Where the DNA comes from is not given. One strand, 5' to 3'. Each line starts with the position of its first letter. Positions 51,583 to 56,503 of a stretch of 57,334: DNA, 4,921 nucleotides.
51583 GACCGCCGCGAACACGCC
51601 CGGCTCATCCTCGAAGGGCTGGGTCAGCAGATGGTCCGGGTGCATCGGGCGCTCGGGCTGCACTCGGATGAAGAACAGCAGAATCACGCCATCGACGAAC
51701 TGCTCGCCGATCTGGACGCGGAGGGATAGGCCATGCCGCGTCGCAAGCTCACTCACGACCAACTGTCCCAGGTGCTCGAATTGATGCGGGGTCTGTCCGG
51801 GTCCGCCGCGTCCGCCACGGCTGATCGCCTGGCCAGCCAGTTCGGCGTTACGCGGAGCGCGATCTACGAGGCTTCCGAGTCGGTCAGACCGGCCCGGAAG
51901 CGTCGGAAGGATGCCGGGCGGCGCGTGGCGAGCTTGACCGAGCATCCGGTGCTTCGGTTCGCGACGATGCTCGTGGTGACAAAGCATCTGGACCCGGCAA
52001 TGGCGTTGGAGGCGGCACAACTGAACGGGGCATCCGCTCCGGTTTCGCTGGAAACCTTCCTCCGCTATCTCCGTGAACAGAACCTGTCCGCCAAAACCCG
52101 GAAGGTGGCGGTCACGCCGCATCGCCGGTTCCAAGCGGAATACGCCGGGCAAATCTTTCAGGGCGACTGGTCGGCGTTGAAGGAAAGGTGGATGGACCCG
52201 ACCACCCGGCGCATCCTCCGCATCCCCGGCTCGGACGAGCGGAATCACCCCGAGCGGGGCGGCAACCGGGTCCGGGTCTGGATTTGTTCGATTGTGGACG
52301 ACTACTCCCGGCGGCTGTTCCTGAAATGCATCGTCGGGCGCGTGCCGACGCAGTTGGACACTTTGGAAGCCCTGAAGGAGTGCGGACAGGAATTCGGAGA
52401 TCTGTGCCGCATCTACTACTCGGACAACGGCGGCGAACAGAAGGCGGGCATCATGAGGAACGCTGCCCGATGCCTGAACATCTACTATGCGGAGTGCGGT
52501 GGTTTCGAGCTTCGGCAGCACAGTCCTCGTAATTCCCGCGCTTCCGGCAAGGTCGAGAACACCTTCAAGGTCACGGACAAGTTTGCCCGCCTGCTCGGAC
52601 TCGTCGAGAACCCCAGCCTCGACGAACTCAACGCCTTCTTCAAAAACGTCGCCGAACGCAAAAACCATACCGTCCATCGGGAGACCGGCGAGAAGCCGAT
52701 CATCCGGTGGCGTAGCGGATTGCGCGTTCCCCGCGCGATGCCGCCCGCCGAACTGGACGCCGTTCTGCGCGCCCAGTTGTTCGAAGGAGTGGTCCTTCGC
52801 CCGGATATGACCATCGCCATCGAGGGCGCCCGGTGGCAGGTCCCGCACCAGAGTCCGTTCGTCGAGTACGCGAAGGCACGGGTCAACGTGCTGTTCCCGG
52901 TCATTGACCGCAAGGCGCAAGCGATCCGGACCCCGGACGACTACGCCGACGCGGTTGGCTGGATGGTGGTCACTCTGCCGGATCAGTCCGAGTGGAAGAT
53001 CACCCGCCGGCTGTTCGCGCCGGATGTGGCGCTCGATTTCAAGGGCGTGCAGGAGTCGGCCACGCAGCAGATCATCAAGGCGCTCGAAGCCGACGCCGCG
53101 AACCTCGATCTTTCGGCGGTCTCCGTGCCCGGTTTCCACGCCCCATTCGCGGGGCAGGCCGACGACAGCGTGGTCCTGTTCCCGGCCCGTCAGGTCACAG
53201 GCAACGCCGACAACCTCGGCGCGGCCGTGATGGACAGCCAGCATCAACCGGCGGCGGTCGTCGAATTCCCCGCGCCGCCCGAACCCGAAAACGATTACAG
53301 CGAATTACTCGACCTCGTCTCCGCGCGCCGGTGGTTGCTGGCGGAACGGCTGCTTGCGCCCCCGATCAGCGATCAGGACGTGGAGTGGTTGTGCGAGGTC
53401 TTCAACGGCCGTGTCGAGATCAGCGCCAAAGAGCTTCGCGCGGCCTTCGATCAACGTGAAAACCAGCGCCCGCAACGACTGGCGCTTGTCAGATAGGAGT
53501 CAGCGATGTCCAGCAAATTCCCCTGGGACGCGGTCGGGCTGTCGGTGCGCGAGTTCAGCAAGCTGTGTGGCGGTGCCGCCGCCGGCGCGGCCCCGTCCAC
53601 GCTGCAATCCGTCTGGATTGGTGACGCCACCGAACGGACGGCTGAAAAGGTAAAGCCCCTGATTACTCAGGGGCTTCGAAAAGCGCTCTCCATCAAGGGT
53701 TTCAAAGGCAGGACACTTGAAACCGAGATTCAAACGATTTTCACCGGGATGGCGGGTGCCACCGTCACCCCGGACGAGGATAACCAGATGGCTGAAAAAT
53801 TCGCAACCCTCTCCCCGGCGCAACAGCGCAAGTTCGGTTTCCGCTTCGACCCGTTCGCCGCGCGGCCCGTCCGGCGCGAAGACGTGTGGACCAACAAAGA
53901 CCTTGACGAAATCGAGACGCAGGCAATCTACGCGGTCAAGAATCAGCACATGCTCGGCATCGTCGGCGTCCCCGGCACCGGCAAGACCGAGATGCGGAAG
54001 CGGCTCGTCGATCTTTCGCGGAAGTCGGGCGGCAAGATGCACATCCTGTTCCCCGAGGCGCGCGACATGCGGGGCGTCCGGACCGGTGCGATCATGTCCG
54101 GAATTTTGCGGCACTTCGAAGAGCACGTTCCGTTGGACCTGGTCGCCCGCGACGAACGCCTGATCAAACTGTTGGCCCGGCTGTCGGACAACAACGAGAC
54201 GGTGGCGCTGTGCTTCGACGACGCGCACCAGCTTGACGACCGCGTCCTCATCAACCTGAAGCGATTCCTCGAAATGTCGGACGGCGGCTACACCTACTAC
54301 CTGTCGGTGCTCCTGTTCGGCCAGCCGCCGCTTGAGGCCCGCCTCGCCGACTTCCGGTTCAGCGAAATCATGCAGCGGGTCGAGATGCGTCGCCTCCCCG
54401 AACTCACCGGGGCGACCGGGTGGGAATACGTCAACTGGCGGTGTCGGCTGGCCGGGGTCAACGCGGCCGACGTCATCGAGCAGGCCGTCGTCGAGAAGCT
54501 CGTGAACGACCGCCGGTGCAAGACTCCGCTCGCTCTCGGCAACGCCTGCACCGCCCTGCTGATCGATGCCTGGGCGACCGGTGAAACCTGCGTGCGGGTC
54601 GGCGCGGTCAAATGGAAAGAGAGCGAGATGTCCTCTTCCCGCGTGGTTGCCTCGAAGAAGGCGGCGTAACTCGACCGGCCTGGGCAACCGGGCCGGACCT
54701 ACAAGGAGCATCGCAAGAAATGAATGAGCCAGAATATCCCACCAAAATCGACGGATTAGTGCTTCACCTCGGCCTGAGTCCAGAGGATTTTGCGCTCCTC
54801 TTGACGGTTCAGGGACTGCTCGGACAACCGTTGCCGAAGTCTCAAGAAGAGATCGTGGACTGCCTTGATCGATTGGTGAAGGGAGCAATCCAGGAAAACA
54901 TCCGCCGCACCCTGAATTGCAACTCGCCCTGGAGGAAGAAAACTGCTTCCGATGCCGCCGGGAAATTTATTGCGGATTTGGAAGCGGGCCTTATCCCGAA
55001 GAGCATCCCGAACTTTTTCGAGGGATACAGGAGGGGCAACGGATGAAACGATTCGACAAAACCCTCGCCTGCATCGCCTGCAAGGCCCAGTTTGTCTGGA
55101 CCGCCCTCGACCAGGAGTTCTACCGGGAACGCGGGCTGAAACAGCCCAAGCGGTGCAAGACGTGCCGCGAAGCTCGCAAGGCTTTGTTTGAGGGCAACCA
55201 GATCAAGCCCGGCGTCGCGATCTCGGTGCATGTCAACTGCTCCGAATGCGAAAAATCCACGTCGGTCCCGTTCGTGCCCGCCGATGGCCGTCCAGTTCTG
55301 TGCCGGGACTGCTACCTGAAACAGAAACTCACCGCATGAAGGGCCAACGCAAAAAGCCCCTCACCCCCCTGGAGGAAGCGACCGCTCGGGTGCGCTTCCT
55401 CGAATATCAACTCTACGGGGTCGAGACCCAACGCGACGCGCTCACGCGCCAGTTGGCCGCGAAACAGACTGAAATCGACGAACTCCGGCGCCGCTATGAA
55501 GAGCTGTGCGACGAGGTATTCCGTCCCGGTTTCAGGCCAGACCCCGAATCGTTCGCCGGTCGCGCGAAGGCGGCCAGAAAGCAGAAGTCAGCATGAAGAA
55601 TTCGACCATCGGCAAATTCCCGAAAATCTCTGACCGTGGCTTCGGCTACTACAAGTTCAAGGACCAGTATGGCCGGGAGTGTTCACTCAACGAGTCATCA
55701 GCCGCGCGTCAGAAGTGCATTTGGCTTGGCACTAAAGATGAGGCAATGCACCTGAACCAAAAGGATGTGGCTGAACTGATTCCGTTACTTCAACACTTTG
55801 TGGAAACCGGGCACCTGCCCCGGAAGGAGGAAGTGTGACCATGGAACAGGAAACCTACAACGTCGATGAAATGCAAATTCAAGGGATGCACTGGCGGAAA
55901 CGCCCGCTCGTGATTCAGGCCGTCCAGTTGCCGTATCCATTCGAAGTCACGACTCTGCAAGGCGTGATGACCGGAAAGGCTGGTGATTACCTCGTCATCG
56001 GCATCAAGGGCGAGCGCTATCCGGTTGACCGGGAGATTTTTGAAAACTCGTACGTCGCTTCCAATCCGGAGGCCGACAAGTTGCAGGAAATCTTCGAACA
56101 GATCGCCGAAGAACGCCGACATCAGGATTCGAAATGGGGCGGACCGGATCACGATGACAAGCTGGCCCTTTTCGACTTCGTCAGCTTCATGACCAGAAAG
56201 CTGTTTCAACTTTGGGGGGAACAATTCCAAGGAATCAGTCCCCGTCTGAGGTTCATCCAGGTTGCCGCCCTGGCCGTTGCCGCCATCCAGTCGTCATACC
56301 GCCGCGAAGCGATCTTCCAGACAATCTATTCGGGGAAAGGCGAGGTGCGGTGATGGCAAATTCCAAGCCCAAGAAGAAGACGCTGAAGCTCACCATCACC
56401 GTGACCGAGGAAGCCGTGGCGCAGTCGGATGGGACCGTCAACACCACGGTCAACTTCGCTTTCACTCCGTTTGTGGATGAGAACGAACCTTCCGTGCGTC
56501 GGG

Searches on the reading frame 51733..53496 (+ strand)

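Call 17: search_protein_families(library=pfam, proteins=[window:51733-53496:+], max_evalue=0.01)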
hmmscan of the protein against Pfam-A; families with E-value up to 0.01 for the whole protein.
window:51733-53496:+ (587 aa): 1 family
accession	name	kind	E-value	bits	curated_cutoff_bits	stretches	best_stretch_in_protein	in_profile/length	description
PF00665.32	rve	-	0.0014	19.3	32.6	1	177-239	22-81/102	Integrase core domain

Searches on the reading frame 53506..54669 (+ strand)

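Call 17: search_protein_families(library=pfam, proteins=[window:53506-54669:+], max_evalue=0.01)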
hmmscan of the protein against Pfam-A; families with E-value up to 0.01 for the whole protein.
window:53506-54669:+ (387 aa): 3 families
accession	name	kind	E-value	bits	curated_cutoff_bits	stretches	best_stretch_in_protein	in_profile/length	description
PF13401.12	AAA_22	-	3.4e-09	37.5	27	1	146-280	4-130/130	AAA domain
PF13191.12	AAA_16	-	0.00027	21.9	32.6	1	140-257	15-158/167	AAA ATPase domain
PF13604.12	AAA_30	-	0.00073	19.8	27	1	145-193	16-64/191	AAA domain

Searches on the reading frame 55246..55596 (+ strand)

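Call 114: search_protein_families(library=pfam, proteins=[window:55246-55596:+], max_evalue=0.01)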
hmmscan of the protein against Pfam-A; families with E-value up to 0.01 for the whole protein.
window:55246-55596:+ (116 aa): 1 family
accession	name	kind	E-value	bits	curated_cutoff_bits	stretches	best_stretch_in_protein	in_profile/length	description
PF10473.14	CENP-F_leu_zip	-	0.0072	16.8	34.5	1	41-84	60-103/140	Leucine-rich repeats of kinetochore protein Cenp-F/LEK1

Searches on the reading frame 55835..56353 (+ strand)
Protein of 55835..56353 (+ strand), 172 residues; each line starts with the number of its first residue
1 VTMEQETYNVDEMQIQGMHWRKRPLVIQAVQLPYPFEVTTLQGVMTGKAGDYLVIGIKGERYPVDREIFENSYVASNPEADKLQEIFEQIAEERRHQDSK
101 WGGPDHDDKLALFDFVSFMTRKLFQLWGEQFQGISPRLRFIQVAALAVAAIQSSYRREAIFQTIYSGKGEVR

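Call 114: search_protein_families(library=pfam, proteins=[window:55835-56353:+], max_evalue=0.01)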
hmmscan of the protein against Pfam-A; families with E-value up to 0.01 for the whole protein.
window:55835-56353:+ (172 aa): 1 family
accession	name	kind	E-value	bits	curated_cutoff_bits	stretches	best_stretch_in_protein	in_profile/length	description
PF14083.11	PGDYG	-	9.9e-05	23.1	27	1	48-82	6-40/102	PGDYG protein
